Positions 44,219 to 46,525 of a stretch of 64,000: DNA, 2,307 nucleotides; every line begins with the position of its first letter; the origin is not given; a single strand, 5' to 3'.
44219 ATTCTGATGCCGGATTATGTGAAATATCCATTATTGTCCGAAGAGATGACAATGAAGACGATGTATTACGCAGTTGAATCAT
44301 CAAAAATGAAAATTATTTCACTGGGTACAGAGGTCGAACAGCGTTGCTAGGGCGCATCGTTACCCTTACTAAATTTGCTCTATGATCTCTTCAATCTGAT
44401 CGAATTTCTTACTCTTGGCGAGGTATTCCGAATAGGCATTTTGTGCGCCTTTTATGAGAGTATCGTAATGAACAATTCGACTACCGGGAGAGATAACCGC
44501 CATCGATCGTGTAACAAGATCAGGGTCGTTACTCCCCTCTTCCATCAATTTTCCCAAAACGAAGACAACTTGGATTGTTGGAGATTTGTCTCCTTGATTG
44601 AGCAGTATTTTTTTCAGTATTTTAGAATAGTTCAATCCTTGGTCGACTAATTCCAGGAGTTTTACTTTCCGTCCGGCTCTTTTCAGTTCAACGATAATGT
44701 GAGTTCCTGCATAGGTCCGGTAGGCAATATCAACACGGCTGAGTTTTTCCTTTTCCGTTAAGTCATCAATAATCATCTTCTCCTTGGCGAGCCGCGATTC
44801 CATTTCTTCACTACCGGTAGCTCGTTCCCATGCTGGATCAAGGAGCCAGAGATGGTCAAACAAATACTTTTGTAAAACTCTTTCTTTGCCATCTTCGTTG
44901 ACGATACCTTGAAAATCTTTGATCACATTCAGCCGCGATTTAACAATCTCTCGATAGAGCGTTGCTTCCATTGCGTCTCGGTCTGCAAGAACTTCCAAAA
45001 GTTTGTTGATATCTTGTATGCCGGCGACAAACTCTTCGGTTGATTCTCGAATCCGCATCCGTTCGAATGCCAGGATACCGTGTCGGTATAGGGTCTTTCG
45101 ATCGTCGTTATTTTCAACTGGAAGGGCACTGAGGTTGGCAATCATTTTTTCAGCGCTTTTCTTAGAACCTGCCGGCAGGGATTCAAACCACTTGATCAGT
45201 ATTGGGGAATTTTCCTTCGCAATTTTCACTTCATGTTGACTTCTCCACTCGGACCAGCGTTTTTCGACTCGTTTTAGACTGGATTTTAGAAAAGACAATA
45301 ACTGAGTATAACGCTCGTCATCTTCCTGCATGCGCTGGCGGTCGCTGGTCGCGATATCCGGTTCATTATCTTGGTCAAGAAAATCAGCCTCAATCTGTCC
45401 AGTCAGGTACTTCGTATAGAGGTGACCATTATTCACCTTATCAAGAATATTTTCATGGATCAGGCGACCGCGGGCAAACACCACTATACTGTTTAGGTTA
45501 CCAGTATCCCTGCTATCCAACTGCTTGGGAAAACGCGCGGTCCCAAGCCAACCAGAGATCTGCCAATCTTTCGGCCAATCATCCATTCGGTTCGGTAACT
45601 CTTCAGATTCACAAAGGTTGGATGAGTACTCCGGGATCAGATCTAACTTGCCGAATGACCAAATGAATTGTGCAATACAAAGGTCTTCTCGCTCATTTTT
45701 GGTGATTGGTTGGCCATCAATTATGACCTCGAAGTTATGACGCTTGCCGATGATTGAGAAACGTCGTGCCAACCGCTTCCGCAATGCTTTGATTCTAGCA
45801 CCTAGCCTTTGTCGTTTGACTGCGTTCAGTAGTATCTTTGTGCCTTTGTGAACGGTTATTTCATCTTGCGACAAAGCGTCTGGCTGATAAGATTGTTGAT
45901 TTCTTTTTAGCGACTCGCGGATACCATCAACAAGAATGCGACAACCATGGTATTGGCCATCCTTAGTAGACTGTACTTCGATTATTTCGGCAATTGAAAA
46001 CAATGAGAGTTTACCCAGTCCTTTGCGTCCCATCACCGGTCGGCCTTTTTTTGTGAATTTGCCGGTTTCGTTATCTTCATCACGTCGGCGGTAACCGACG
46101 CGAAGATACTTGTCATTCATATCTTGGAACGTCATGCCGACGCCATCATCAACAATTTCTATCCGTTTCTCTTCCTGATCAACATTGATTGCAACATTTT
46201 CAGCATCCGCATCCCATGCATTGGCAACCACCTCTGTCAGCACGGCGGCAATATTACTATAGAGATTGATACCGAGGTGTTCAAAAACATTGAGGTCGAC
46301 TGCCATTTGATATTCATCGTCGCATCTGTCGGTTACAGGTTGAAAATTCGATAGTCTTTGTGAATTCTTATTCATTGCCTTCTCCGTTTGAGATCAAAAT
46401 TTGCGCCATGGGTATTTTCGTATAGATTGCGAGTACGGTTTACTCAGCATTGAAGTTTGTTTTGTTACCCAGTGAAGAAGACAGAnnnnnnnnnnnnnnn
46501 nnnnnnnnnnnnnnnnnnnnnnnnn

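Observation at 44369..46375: GHKL (MORC-like) ATPase fused to a PD-(D/E)xK-like module next to a Dcm methyltransferase: candidate ATP-dependent restriction/defence system without a classical endonuclease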

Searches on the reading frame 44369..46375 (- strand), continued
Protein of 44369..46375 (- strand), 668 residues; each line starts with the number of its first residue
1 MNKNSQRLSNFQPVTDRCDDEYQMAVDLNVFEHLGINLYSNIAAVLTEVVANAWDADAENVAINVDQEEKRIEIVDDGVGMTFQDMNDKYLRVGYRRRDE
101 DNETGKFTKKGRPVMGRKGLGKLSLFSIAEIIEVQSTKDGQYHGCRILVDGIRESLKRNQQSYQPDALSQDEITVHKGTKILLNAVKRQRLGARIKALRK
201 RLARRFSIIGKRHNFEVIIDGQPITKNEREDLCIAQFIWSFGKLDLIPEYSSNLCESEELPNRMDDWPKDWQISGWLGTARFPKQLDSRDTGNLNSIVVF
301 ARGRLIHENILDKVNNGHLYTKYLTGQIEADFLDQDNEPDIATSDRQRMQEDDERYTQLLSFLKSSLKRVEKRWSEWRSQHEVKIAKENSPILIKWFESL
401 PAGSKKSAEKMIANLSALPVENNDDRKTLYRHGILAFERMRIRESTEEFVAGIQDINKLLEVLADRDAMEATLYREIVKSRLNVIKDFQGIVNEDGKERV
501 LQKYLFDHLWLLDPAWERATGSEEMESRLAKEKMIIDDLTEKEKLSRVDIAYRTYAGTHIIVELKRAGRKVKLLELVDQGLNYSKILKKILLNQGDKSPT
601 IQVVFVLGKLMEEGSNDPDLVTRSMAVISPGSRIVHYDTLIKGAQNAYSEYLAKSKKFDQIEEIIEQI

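Call 78: find_encoding_contigs(protein=P0005, flank=10000, max_places=1)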
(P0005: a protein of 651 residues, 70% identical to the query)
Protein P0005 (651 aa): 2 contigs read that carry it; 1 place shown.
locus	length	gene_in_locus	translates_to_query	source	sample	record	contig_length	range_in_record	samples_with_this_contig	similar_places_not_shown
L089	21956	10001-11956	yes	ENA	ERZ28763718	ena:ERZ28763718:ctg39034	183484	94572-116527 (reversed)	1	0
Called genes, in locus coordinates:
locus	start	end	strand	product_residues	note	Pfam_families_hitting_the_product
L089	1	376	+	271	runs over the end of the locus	PF00872:Transposase_mut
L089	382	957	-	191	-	PF07929:PRiA4_ORF3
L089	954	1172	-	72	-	PF13817:DDE_Tnp_IS66_C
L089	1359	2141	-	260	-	PF01695:IstB_IS21, PF13481:AAA_25 (weak)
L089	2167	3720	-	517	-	PF08281:Sigma70_r4_2 (weak), PF13384:HTH_23 (weak), PF13936:HTH_38 (weak), PF00665:rve, PF22483:Mu-transpos_C_2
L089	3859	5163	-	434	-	PF13007:LZ_Tnp_IS66, PF13005:zf-IS66, PF03050:DDE_Tnp_IS66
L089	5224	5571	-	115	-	PF05717:TnpB_IS66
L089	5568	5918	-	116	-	PF01527:HTH_Tnp_1 (weak)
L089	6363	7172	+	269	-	PF00665:rve (weak)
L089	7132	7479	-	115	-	PF13358:DDE_3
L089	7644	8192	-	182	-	PF13551:HTH_29, PF13565:HTH_32, PF13592:HTH_33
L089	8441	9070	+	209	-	-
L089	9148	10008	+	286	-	-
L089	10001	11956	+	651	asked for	PF02518:HATPase_c (faint), PF13589:HATPase_c_3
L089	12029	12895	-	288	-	PF13276:HTH_21, PF00665:rve, PF13683:rve_3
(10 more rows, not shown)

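Call 79: find_encoding_contigs(protein=P0019, flank=10000, max_places=1)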
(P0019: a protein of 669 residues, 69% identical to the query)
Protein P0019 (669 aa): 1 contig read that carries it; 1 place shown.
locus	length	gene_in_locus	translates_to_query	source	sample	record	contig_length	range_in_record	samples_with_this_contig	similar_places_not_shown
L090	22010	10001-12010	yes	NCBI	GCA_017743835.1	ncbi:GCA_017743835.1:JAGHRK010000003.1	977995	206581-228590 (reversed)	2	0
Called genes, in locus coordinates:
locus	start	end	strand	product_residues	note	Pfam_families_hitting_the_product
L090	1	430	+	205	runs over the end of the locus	PF13338:AbiEi_4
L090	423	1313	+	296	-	PF08843:AbiEii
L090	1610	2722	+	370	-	PF00145:DNA_methylase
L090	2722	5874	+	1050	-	PF00176:SNF2-rel_dom, PF04851:ResIII (weak), PF00271:Helicase_C, PF13307:Helicase_C_2 (faint)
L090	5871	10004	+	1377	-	PF07669:Eco57I, PF20473:MmeI_Mtase (weak), PF20466:MmeI_TRD (faint)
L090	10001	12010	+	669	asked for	PF02518:HATPase_c (weak), PF13589:HATPase_c_3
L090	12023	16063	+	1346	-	PF00271:Helicase_C (weak)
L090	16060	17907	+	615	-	PF09369:MZB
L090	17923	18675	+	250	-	PF13091:PLDc_2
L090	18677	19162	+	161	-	PF03852:Vsr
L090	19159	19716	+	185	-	-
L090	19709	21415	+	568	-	-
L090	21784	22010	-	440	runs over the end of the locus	PF13356:Arm-DNA-bind_3, PF22022:Phage_int_M (faint), PF00589:Phage_integrase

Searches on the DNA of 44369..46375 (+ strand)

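Call 63: search_dna_similar(query=window:44369-46375:+, collection=ecoli_genomes, mode=distant, max_rows=10)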
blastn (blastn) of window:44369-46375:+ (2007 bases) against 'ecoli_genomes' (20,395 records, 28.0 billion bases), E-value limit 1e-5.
Records with a match: 30; places in all: 30; records where one place covers at least 80% of the query: 0.
Genomes with a match: 30 of 5426; with a place that covers at least 80% of the query: 0. Places per genome that has any: lowest 1, median 1, highest 1. On chromosomes: 30 places; on plasmids: 0.
Best place of each record, by identity: 60-80% 30.
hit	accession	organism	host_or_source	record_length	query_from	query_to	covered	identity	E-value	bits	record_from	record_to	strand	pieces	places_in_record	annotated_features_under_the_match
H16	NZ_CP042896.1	Escherichia coli strain CFSAN061771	missing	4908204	1820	1911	5%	75.0%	8e-6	64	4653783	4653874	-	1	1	BbrUII/HgiDII family restriction enzyme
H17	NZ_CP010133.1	Escherichia coli strain C11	cow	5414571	1820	1911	5%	75.0%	8e-6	64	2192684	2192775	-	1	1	BbrUII/HgiDII family restriction enzyme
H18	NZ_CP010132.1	Escherichia coli strain C10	cow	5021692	1820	1911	5%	75.0%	8e-6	64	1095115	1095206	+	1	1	BbrUII/HgiDII family restriction enzyme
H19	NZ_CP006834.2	Escherichia coli APEC O2-211 strain APEC O2-211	Gallus gallus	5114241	1820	1911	5%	75.0%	8e-6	64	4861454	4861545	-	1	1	ATP-binding protein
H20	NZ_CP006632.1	Escherichia coli PCN033 strain PCN033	-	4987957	1820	1911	5%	75.0%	8e-6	64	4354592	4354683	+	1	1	BbrUII/HgiDII family restriction enzyme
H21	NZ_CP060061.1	Escherichia coli strain G6/7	Homo sapiens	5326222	1820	1911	5%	75.0%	8e-6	64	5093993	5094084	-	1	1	BbrUII/HgiDII family restriction enzyme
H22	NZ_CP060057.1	Escherichia coli strain G8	Homo sapiens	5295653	1820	1911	5%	75.0%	8e-6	64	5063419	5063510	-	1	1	BbrUII/HgiDII family restriction enzyme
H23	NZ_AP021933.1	Escherichia coli strain WP2-W18-ESBL-08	-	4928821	1820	1911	5%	75.0%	8e-6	64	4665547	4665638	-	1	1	BbrUII/HgiDII family restriction enzyme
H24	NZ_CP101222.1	Escherichia coli strain EC21Z-144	Homo sapiens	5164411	1820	1911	5%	75.0%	8e-6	64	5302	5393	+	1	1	BbrUII/HgiDII family restriction enzyme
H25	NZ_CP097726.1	Escherichia coli strain MS1050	Chicken heart (Gallus gallus)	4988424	1820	1911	5%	75.0%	8e-6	64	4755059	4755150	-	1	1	ATP-binding protein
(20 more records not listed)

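Call 64: get_annotated_region(hit=H16, flank=14000)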
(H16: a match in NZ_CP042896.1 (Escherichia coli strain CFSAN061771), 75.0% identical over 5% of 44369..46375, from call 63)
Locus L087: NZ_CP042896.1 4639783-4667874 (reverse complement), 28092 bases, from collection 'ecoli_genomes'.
description: Escherichia coli strain CFSAN061771 chromosome, complete genome
organism: Escherichia coli strain CFSAN061771 (NCBI taxid 562)
replicon: chromosome; assembly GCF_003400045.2
host: missing; source: raw milk cheese; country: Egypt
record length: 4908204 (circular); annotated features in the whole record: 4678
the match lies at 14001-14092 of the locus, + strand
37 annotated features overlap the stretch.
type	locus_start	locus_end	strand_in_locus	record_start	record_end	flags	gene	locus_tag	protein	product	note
CDS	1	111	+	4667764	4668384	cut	sodA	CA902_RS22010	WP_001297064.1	superoxide dismutase [Mn]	-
CDS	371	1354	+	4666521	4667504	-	kdgT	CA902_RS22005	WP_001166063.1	2-keto-3-deoxygluconate transporter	-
CDS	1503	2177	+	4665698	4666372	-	yiiM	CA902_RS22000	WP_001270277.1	6-hydroxyaminopurine reductase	-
CDS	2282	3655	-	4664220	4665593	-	cpxA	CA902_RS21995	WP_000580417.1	envelope stress sensor histidine kinase CpxA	-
CDS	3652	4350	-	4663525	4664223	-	cpxR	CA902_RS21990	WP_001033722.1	envelope stress response regulator transcription factor CpxR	-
CDS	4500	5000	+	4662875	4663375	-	cpxP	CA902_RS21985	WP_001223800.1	cell-envelope stress modulator CpxP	-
CDS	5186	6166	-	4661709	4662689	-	-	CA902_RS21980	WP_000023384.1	phage integrase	-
CDS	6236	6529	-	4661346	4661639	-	-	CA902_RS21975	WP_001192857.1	helix-turn-helix domain-containing protein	-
CDS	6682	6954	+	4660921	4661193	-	-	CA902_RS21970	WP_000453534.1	Cox family DNA-binding protein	-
CDS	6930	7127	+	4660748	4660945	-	-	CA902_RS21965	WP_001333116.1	hypothetical protein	-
CDS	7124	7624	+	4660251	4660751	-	-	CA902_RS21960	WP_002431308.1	hypothetical protein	-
CDS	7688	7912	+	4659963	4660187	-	-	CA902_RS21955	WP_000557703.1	DUF2732 family protein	-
CDS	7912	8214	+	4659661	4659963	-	-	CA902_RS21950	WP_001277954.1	DUF5405 family protein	-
CDS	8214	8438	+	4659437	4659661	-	-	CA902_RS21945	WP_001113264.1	TraR/DksA C4-type zinc finger protein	-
CDS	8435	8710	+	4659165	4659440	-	-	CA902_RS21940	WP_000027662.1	DUF5405 family protein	-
CDS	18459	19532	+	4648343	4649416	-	-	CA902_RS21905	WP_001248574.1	phage major capsid protein, P2 family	-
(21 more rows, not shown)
